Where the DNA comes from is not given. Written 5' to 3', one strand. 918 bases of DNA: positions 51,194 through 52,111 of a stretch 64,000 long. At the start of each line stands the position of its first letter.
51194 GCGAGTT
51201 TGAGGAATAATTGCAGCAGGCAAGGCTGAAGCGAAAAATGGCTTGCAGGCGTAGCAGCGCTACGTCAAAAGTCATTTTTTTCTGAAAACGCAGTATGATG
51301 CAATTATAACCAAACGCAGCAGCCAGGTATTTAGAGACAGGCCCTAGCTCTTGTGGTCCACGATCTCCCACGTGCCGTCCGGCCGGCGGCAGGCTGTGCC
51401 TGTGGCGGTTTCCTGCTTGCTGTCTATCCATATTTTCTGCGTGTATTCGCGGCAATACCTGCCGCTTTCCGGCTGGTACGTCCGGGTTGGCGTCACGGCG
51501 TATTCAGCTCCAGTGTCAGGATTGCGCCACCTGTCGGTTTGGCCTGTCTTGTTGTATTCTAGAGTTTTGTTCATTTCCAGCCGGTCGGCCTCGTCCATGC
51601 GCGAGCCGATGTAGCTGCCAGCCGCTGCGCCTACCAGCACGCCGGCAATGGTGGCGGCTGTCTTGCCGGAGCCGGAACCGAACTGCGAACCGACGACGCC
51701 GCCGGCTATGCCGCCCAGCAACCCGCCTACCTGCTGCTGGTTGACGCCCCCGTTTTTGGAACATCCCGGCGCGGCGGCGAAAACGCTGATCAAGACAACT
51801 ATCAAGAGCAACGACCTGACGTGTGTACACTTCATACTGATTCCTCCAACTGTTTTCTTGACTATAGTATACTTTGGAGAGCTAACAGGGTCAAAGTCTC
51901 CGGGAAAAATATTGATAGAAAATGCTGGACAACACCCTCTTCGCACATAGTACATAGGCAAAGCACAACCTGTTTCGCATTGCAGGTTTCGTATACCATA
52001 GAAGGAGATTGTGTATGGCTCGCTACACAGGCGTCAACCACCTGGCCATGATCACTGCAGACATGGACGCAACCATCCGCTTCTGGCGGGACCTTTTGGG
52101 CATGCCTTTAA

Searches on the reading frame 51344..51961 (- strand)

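Call 3: search_protein_families(library=pfam, proteins=[window:51344-51961:-], max_evalue=0.01)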
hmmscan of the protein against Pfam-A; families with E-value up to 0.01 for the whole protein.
window:51344-51961:- (205 aa): 5 families
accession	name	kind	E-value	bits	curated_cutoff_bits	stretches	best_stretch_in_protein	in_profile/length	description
PF16998.10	17kDa_Anti_2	-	2.6e-08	34.1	26.6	1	141-202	52-112/116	17 kDa outer membrane surface antigen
PF05433.20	Rick_17kDa_Anti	-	6.9e-08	32.7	24.2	1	79-119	2-43/43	Glycine zipper 2TM domain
PF13488.11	Gly-zipper_Omp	-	0.00015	22.1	25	1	83-125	2-45/46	Glycine zipper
PF04306.18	DUF456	-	0.00087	20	29.4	1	51-122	38-97/139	Protein of unknown function (DUF456)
PF16587.10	DUF5061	-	0.0011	19.2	23.6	1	129-201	11-80/82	17 kDa common-antigen outer membrane protein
